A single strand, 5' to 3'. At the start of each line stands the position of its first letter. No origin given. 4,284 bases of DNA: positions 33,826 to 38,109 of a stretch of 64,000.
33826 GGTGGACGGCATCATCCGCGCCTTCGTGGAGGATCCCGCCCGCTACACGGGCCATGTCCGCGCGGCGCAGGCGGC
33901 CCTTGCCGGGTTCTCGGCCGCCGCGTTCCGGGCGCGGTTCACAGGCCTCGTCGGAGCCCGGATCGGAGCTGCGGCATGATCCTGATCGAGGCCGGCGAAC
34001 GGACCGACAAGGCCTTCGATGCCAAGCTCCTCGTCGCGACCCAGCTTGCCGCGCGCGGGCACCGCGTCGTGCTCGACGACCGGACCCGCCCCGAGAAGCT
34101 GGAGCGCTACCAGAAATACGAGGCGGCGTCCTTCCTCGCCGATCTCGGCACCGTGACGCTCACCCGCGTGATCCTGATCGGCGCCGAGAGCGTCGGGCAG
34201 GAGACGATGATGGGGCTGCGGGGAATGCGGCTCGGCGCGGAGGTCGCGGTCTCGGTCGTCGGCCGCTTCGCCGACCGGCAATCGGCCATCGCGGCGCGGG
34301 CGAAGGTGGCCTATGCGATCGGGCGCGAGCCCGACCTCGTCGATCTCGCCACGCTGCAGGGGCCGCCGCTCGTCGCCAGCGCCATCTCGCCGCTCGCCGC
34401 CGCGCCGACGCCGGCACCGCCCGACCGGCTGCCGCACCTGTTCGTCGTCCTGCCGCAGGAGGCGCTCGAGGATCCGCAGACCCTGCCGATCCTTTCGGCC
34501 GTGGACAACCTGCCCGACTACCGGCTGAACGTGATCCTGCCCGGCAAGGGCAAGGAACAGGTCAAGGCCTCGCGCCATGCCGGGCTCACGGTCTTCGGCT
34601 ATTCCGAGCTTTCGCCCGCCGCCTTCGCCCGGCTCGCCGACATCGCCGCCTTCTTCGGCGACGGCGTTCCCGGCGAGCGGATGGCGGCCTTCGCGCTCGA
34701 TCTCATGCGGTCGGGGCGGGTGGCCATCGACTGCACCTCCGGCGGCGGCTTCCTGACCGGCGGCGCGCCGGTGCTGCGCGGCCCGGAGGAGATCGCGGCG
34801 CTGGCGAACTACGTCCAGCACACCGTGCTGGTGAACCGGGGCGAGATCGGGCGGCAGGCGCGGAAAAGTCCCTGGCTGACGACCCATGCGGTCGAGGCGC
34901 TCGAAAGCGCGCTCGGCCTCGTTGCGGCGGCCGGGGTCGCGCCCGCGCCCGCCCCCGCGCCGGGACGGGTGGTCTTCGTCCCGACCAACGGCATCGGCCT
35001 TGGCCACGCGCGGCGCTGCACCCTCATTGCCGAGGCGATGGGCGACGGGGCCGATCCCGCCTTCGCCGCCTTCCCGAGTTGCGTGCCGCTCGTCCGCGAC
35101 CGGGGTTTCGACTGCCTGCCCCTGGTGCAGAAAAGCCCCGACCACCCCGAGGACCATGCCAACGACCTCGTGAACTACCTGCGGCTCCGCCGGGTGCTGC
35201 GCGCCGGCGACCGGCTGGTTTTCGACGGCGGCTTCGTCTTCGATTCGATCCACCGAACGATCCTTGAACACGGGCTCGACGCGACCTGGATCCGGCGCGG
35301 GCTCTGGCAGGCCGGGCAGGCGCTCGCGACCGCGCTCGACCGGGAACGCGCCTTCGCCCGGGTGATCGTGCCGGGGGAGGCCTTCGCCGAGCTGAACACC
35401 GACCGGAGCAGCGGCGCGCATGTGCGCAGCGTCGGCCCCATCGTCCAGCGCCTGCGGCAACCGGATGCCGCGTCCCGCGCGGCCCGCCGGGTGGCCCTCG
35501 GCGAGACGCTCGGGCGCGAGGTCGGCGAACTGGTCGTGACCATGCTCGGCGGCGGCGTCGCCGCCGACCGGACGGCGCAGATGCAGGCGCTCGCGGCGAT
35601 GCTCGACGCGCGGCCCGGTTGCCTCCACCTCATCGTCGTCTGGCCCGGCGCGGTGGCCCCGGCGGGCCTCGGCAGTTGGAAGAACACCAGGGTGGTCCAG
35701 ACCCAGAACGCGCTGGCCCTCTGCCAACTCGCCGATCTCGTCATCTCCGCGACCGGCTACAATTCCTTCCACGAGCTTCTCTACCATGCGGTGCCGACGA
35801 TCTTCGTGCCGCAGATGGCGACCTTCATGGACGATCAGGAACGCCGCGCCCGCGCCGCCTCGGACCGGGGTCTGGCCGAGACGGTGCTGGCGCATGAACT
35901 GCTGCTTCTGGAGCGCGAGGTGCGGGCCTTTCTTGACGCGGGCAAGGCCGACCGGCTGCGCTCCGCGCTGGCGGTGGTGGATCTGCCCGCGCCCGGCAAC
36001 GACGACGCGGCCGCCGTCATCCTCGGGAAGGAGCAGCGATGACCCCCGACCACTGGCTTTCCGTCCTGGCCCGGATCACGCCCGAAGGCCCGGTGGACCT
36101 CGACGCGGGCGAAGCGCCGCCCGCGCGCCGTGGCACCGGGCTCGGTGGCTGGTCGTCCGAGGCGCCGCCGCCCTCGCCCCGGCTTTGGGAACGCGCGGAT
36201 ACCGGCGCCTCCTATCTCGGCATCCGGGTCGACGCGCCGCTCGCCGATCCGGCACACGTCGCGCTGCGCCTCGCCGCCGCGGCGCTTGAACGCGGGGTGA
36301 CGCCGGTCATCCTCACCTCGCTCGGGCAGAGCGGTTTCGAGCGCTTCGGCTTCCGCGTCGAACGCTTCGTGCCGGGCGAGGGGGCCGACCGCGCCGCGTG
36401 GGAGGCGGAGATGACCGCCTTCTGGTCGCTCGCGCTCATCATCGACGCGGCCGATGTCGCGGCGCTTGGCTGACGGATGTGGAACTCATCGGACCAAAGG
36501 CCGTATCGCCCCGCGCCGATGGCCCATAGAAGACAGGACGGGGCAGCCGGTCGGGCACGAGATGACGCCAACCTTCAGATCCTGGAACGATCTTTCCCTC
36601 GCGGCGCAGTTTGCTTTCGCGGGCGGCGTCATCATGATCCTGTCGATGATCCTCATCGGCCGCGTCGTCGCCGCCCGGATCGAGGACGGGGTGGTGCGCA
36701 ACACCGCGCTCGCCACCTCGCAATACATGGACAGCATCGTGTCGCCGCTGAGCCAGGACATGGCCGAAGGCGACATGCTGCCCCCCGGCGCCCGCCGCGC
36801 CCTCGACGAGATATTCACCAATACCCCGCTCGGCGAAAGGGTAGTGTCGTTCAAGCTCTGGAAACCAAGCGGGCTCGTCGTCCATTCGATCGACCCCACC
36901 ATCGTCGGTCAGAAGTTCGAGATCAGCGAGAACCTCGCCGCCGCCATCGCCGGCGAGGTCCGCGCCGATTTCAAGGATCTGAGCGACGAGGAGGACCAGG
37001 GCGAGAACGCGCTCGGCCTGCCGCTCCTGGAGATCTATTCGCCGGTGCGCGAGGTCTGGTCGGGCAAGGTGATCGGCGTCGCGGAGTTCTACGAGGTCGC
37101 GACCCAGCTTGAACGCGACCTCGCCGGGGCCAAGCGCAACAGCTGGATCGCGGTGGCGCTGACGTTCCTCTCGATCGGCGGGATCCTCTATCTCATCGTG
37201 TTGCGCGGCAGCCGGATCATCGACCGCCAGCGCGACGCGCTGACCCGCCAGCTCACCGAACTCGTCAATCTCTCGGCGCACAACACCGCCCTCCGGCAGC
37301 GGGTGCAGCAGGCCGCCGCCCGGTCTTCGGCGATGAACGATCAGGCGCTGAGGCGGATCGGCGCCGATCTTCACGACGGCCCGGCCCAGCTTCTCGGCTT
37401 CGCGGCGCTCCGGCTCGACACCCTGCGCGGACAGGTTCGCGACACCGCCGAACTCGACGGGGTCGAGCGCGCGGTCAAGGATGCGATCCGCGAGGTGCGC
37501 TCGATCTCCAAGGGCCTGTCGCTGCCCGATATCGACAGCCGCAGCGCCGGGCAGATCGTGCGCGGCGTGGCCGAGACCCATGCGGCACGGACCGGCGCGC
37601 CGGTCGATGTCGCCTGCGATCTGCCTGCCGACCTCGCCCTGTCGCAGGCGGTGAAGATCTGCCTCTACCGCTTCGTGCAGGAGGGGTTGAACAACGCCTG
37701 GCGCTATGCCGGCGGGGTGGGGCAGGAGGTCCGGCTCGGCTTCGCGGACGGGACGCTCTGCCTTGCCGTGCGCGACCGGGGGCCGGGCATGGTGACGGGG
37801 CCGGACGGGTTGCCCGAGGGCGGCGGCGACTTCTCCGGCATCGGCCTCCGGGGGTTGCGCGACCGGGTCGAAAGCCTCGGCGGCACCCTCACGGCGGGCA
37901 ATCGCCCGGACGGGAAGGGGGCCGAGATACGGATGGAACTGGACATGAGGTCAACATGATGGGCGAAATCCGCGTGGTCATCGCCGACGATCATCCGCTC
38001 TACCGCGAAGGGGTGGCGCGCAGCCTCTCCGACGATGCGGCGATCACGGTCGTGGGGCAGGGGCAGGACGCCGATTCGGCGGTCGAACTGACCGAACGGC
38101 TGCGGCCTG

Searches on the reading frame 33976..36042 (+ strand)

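Call 77: search_protein_families(library=pfam, proteins=[window:33976-36042:+], max_evalue=0.00001)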
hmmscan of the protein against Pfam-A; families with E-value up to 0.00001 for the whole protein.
window:33976-36042:+ (688 aa): 1 family
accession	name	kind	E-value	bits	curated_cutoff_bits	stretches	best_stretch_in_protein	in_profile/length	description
PF04101.22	Glyco_tran_28_C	-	5.4e-07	30.2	22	1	577-647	63-135/166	Glycosyltransferase family 28 C-terminal domain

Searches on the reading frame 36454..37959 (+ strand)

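Call 77: search_protein_families(library=pfam, proteins=[window:36454-37959:+], max_evalue=0.00001)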
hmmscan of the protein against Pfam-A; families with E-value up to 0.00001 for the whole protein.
window:36454-37959:+ (501 aa): 2 families
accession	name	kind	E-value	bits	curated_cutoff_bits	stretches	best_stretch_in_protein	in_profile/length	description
PF02518.31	HATPase_c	-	4.7e-08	33.9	26.4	1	404-499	6-110/111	Histidine kinase-, DNA gyrase B-, and HSP90-like ATPase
PF07730.19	HisKA_3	-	3.3e-07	31.2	24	1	300-358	3-65/68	Histidine kinase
